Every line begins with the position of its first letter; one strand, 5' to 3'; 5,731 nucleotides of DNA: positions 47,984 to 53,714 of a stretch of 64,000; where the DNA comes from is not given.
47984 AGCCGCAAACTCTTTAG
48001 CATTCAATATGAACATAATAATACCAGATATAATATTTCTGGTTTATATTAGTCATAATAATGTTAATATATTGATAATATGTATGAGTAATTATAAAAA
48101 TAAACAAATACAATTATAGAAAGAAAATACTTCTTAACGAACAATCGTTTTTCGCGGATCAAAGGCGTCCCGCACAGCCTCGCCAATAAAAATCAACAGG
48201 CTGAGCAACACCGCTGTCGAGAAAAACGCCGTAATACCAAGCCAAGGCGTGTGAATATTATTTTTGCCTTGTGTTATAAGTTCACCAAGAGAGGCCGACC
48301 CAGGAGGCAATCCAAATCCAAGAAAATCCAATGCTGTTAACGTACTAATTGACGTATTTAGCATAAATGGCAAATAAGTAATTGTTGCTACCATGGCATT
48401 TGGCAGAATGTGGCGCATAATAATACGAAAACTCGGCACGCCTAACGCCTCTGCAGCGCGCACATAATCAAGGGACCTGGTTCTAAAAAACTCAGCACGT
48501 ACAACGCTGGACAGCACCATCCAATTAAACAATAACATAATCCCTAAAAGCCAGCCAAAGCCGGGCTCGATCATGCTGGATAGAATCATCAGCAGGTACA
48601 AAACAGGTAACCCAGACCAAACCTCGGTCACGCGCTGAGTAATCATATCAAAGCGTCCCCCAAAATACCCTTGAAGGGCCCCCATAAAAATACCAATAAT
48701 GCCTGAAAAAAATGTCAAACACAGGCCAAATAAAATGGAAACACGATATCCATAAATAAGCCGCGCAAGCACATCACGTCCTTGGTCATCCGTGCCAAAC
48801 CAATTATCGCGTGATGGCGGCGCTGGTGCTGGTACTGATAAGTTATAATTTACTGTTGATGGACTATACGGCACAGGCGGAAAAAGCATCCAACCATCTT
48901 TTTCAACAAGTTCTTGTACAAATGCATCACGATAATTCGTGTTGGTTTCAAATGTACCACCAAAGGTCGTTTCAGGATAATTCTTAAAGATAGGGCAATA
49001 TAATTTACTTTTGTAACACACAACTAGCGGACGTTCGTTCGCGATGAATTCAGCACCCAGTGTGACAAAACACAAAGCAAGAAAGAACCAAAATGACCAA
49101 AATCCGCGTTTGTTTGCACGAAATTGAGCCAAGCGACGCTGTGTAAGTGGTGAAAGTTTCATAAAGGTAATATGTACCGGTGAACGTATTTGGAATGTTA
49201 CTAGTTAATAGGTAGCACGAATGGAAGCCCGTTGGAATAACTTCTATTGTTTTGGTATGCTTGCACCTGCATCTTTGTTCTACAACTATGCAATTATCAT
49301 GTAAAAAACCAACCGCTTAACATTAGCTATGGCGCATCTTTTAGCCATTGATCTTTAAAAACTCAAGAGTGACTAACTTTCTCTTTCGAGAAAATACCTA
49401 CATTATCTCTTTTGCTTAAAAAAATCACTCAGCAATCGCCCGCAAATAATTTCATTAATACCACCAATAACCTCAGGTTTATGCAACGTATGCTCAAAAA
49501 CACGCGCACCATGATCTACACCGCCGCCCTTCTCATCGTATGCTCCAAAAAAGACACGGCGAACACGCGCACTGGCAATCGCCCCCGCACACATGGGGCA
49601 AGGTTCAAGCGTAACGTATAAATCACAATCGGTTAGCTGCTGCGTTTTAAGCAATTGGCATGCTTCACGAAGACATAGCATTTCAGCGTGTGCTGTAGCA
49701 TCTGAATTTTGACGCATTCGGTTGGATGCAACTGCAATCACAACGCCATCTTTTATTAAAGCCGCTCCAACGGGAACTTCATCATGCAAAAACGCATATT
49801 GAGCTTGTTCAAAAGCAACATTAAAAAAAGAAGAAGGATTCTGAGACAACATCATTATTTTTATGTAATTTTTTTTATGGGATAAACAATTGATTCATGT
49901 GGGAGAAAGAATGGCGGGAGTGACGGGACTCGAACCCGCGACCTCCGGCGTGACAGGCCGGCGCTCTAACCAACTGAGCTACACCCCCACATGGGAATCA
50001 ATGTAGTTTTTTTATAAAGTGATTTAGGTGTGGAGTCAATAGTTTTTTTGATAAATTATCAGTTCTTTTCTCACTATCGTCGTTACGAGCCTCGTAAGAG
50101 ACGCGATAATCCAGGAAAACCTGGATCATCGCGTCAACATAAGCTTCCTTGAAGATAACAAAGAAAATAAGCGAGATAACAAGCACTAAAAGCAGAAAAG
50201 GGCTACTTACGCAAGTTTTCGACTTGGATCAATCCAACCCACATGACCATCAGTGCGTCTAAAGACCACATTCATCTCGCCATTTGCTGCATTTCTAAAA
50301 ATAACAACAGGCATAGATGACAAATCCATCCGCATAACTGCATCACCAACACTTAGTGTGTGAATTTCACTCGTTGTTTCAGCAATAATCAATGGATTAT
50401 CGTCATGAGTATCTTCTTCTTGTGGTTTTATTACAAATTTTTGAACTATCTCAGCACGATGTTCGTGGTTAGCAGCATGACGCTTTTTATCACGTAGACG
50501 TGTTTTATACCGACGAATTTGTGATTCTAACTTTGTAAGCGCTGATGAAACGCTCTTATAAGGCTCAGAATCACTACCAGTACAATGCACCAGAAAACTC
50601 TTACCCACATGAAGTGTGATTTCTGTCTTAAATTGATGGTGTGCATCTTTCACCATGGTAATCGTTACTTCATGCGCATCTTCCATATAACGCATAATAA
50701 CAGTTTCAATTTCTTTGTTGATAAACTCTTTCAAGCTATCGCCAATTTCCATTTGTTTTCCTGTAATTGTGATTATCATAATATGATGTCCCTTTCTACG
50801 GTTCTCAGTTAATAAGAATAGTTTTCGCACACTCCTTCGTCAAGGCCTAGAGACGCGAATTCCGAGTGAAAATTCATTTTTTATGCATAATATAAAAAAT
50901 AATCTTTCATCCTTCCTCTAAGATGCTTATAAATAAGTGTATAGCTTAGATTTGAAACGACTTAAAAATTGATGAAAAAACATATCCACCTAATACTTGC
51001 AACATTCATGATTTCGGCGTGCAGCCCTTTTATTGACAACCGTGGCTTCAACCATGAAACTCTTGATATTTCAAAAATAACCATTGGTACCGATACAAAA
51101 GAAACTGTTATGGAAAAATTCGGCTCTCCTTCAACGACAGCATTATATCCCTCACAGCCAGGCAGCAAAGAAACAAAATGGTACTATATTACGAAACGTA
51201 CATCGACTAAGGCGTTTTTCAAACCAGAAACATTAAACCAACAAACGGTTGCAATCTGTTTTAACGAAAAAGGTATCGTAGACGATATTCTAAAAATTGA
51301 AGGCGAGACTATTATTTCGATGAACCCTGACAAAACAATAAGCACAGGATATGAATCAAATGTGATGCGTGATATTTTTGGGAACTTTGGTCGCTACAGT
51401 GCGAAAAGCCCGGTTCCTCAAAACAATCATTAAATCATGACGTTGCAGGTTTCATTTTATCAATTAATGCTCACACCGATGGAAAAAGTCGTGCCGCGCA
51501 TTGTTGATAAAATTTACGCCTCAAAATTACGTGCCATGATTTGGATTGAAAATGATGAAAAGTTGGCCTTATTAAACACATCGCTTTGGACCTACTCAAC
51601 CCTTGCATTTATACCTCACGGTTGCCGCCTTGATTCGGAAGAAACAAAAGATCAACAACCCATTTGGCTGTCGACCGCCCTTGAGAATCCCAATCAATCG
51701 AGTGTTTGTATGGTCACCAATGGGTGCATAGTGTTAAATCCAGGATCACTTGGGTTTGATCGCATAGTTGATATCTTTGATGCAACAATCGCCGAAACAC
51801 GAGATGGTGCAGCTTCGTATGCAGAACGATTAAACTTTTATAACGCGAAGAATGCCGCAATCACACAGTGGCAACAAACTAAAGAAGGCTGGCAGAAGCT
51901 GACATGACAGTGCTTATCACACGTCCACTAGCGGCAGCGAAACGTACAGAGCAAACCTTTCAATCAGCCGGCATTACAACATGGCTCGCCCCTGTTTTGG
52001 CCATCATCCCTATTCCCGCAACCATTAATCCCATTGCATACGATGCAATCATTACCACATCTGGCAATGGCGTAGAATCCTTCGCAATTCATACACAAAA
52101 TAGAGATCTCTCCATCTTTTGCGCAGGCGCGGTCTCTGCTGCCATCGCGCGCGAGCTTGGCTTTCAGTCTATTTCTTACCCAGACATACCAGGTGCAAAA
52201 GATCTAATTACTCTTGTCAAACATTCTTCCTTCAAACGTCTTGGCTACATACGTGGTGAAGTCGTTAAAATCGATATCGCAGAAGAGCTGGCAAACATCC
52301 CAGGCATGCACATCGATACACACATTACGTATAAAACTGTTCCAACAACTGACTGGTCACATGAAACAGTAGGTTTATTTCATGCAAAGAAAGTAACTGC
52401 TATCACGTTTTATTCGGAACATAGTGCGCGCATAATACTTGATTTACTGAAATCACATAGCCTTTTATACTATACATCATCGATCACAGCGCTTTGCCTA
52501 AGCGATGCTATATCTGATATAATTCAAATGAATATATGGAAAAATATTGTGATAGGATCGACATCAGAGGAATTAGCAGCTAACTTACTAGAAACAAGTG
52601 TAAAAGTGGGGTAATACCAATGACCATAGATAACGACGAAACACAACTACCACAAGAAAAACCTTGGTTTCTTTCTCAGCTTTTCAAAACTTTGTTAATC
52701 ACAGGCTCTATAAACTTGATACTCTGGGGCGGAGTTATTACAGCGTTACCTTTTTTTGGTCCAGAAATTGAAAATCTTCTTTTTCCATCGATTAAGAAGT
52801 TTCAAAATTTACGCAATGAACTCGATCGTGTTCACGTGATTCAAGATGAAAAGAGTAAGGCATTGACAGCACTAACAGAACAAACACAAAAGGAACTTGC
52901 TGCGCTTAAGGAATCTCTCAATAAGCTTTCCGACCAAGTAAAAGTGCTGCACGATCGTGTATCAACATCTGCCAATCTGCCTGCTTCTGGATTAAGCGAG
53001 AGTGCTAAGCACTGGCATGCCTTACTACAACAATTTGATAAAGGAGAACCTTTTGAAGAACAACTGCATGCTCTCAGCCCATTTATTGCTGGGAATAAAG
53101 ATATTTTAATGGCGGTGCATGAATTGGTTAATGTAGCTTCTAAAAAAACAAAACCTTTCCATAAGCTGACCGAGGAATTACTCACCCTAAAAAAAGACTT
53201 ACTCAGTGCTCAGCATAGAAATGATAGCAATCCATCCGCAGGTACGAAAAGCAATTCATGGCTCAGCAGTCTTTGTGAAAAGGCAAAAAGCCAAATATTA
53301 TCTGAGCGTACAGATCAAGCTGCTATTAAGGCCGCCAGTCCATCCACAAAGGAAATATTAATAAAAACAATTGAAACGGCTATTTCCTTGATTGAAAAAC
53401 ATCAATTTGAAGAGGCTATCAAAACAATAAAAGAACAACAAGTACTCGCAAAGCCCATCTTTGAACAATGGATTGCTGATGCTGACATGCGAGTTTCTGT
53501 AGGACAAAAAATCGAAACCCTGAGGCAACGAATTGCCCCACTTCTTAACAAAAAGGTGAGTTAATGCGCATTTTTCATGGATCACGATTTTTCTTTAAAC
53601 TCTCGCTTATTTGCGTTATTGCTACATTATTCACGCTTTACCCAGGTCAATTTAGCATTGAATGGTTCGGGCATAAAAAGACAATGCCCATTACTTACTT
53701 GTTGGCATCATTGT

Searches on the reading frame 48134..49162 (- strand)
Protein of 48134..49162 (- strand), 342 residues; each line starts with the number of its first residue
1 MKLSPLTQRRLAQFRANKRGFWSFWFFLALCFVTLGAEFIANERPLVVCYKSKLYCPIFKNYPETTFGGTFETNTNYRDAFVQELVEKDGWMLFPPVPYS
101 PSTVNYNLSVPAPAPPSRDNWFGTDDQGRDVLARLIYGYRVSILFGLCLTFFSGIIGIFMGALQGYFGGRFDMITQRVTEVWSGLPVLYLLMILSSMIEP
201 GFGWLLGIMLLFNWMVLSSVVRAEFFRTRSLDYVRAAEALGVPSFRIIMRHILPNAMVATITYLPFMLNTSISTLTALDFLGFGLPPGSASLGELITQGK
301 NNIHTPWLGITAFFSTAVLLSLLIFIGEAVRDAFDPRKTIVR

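Call 60: search_protein_families(library=pfam, proteins=[window:48134-49162:-], max_evalue=0.00001)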
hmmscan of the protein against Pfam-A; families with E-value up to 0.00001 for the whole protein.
window:48134-49162:- (342 aa): 1 family
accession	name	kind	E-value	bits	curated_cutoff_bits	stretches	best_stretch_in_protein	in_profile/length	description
PF00528.27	BPD_transp_1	-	2.2e-29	102.9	26.4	1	157-338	1-182/184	Binding-protein-dependent transport system inner membrane component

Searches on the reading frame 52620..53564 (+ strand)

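Call 3: search_protein_families(library=pfam, proteins=[window:52620-53564:+], max_evalue=0.01)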
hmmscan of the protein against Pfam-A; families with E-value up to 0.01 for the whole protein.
window:52620-53564:+ (314 aa): 1 family
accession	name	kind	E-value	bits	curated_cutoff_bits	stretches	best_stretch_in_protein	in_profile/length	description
PF04899.17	MbeD_MobD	-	0.0033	18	21.6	0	82-115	33-66/70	MbeD/MobD like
